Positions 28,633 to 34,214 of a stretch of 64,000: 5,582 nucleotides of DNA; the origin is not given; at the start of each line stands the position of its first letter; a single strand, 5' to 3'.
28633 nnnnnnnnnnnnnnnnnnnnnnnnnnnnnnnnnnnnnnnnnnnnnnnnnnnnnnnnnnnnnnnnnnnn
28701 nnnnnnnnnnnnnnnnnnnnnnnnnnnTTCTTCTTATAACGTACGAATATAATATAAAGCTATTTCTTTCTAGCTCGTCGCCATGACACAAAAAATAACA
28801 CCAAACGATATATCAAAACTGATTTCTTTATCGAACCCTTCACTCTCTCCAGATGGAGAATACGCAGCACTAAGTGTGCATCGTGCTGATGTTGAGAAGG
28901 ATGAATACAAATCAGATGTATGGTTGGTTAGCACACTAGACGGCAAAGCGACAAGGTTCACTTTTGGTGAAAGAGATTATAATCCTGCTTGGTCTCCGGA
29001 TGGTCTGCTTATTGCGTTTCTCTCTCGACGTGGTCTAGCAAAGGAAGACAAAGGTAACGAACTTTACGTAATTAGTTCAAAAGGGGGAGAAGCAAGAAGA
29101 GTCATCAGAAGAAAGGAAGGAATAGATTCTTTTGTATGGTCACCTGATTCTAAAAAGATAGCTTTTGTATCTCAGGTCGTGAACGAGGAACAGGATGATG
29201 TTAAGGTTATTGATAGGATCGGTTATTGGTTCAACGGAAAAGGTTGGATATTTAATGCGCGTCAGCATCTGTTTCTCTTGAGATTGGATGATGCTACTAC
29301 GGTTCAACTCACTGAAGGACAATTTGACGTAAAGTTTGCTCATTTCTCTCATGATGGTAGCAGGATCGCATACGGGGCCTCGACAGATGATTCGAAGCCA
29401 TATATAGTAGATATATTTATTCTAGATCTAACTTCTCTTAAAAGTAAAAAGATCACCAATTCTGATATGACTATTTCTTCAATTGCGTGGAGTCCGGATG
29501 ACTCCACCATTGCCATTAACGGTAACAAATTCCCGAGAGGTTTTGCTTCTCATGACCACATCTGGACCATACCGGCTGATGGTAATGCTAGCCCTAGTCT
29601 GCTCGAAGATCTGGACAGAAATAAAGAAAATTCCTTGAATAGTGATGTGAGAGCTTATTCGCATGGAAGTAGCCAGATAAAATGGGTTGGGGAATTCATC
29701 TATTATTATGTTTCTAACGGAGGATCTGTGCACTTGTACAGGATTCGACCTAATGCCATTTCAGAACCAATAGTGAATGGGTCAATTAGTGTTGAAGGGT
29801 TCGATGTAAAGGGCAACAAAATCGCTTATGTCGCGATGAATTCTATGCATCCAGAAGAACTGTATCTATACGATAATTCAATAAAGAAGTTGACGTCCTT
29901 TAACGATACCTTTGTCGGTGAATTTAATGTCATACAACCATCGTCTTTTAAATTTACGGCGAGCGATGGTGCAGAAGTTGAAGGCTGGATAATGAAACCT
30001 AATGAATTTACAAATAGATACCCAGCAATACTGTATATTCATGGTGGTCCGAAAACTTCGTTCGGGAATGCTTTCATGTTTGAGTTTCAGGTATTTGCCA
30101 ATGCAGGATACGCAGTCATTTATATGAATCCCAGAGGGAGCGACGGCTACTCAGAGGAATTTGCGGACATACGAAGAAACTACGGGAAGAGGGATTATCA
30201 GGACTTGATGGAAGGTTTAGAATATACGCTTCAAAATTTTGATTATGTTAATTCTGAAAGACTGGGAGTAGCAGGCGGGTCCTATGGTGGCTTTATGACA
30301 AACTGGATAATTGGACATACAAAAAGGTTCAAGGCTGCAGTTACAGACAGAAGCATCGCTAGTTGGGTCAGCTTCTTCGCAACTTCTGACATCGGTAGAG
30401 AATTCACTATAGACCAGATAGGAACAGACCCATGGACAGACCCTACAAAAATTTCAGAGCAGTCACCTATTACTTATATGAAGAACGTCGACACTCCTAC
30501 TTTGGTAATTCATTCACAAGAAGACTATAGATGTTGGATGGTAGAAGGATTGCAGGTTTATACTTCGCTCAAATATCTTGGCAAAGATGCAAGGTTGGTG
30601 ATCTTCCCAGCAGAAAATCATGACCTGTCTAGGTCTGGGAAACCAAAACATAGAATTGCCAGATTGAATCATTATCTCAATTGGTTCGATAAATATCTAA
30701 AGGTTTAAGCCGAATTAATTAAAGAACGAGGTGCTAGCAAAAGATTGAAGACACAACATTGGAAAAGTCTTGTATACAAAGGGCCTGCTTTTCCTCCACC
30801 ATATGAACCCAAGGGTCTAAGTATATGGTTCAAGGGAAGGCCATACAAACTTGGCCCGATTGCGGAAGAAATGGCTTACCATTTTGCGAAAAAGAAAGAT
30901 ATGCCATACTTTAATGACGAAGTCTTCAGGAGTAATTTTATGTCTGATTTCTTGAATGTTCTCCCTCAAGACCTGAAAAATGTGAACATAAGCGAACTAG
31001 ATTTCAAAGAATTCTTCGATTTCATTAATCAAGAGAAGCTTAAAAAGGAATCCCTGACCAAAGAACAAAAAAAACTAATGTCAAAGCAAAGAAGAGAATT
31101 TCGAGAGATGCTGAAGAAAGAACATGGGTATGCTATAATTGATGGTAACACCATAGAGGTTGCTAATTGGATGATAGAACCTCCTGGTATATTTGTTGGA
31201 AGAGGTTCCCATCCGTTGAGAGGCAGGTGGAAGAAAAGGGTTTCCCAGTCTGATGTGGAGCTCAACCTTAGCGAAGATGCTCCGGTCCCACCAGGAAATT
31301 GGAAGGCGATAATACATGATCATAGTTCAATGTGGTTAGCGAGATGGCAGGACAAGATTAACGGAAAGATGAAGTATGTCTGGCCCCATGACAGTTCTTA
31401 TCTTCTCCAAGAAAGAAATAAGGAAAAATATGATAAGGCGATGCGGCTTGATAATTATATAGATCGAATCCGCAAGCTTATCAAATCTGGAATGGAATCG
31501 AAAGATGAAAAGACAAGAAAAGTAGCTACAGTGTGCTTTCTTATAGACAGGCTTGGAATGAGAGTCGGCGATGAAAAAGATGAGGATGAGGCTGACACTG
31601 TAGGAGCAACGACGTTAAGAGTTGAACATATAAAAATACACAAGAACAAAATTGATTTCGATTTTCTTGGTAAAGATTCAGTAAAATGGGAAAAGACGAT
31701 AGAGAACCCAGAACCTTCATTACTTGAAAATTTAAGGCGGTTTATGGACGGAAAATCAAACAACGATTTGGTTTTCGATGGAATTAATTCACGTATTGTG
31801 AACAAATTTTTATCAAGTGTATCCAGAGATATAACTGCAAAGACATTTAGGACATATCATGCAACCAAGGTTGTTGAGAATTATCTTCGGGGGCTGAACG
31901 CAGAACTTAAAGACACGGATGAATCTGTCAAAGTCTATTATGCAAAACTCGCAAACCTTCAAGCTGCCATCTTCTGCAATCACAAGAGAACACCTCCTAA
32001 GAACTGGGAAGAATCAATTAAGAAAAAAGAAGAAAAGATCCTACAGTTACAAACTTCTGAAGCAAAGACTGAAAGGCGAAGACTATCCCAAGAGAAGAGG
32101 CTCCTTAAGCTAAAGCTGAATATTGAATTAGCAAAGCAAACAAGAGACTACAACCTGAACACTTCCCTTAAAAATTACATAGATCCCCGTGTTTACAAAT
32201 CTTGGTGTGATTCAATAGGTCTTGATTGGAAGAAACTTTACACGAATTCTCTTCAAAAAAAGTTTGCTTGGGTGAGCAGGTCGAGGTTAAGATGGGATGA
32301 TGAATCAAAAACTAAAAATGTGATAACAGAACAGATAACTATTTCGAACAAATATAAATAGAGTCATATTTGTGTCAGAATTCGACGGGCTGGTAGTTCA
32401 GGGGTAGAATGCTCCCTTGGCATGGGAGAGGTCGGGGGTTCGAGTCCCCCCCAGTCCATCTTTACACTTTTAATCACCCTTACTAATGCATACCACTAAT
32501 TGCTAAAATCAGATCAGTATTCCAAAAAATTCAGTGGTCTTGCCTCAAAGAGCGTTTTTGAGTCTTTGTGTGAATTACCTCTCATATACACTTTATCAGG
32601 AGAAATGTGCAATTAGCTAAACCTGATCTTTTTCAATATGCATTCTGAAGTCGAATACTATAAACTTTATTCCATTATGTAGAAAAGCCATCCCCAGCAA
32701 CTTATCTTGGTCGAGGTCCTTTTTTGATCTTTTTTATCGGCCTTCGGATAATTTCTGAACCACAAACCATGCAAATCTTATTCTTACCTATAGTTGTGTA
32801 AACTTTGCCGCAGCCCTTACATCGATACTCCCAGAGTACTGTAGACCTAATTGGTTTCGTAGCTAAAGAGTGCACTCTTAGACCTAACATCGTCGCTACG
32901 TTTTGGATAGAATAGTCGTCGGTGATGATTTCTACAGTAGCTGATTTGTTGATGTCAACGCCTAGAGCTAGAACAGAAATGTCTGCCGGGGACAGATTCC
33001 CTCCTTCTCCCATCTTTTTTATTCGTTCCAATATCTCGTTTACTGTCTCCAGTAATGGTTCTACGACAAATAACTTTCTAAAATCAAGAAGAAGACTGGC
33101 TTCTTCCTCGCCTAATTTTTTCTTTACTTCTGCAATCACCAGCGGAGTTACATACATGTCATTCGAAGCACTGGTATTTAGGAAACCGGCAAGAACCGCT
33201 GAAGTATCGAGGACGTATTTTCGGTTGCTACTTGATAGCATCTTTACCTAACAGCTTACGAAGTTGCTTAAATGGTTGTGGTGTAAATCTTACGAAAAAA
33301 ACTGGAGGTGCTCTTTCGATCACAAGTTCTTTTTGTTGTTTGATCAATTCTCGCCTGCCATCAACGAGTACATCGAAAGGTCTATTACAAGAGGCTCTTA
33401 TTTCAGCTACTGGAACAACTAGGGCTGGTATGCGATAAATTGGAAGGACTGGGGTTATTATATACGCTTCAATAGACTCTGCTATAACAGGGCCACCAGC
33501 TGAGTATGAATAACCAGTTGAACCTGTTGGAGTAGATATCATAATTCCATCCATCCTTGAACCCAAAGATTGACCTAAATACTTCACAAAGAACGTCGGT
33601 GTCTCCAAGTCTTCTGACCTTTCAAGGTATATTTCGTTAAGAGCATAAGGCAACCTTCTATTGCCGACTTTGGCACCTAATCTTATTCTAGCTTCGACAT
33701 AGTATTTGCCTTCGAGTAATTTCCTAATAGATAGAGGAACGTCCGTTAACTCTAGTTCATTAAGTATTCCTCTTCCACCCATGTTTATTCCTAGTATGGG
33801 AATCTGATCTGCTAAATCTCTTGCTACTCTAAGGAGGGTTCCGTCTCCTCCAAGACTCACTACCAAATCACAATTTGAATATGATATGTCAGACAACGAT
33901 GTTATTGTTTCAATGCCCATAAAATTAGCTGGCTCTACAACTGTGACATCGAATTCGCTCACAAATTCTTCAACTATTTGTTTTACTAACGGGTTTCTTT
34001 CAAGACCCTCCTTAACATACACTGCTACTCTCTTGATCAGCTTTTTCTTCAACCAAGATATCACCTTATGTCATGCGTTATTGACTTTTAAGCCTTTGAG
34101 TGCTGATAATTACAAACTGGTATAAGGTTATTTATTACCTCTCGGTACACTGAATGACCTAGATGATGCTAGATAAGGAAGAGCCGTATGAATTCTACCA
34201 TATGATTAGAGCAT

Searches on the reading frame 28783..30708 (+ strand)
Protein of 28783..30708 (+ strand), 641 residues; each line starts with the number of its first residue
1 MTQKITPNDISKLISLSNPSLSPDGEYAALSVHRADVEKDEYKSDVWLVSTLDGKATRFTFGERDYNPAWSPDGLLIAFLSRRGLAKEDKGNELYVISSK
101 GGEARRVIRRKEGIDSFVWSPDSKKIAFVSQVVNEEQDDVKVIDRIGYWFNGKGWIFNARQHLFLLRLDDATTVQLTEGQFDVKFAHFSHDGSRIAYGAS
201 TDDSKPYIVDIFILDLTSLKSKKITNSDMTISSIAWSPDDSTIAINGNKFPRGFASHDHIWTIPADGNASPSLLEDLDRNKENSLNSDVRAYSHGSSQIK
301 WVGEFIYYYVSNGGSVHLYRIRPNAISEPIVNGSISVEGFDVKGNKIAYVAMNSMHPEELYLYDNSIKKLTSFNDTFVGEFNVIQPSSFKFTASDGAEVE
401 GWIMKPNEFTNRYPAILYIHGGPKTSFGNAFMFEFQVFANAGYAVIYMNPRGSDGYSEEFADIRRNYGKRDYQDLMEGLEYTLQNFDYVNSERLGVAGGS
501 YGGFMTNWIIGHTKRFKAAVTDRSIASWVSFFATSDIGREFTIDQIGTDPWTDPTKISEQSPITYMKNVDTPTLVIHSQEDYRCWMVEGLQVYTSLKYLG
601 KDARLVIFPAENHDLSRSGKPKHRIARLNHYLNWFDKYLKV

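Call 21: search_protein_families(library=pfam, proteins=[window:28783-30708:+])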
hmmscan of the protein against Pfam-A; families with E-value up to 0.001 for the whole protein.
window:28783-30708:+ (641 aa): 11 families
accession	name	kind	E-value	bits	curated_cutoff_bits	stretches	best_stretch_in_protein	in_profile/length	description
PF00326.27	Peptidase_S9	-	9e-57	192.4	22.6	1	430-640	2-211/213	Prolyl oligopeptidase family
PF07676.18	PD40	-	2.4e-17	62.8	20.9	1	61-96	6-38/38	WD40-like Beta Propeller Repeat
PF00930.27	DPPIV_N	-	1.2e-11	44.4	22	0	161-241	260-341/354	Dipeptidyl peptidase IV (DPP IV) N-terminal region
PF05448.18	AXE1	-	1.6e-10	40.7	21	1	389-521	59-205/321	Acetyl xylan esterase (AXE1)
PF20434.5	BD-FAE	-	2.4e-08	34.2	26.8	1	403-582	3-201/215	BD-FAE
PF25174.1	Beta-prop_THOC3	-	1.7e-07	31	305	0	177-245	210-271/272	THOC3 beta-propeller domain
PF02129.25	Peptidase_S15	-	4.5e-07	30.3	23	1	395-530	1-134/262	X-Pro dipeptidyl-peptidase (S15 family)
PF00561.26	Abhydrolase_1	-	5.2e-05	23.5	25.8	1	414-534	1-112/245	alpha/beta hydrolase fold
PF23414.1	Beta-prop_EML_2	-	0.00022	21.1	90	0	173-249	74-145/266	Echinoderm microtubule-associated protein second beta-propeller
PF08662.17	eIF2A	-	0.00031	21.1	20.5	0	70-130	13-78/194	Eukaryotic translation initiation factor eIF2A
PF11144.14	DUF2920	-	0.00081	19.1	24.7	0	465-545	159-237/400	Protein of unknown function (DUF2920)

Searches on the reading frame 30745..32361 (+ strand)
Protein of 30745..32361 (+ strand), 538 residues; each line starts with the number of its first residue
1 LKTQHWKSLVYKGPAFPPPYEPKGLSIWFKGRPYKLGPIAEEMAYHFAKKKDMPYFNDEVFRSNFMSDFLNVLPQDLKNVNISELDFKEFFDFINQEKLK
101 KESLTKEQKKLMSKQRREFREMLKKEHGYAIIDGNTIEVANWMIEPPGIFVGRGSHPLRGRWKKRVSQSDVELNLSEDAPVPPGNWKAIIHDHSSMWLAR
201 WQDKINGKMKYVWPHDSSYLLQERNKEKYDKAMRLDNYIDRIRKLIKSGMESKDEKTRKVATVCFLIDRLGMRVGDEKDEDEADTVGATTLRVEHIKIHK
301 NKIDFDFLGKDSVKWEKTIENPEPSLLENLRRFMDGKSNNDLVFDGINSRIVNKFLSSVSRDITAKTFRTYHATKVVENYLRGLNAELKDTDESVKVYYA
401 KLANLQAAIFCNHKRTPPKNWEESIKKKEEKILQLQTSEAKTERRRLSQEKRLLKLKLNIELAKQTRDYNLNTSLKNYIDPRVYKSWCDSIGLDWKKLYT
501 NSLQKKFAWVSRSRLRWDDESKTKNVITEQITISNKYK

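Call 22: search_protein_families(library=pfam, proteins=[window:30745-32361:+])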
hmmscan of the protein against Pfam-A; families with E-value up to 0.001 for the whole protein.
window:30745-32361:+ (538 aa): 3 families
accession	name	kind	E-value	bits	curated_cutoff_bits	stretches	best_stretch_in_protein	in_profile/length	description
PF01028.25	Topoisom_I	-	2.4e-68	230.4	23.7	1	218-443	2-225/228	Eukaryotic DNA topoisomerase I, catalytic core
PF02919.20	Topoisom_I_N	-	5.4e-63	212.8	25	1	5-213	2-212/213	Eukaryotic DNA topoisomerase I, DNA binding fragment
PF14370.11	Topo_C_assoc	-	9.9e-19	67.4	25.1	1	450-517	1-68/70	C-terminal topoisomerase domain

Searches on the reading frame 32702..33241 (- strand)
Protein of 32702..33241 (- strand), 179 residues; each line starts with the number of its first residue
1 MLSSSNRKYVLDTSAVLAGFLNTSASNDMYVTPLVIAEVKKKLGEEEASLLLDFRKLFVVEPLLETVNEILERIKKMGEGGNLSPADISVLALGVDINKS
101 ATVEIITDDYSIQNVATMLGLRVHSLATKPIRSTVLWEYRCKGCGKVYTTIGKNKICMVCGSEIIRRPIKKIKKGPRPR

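Call 23: search_protein_families(library=pfam, proteins=[window:32702-33241:-])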
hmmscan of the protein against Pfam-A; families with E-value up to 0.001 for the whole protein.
window:32702-33241:- (179 aa): 1 family
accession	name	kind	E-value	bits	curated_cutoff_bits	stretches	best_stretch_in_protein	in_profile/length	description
PF17146.10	PIN_6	-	1.6e-11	44.9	27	1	10-96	2-86/87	PIN domain of ribonuclease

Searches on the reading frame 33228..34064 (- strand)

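Call 22: search_protein_families(library=pfam, proteins=[window:33228-34064:-])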
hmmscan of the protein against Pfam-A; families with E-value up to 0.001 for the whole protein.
window:33228-34064:- (278 aa): 2 families
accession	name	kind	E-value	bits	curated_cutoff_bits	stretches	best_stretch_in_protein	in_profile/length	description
PF01513.26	NAD_kinase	-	2.5e-15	57.4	25.5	1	3-121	21-130/130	ATP-NAD kinase N-terminal domain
PF20143.4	NAD_kinase_C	-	3.7e-14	53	23.7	1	142-246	1-110/126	ATP-NAD kinase C-terminal domain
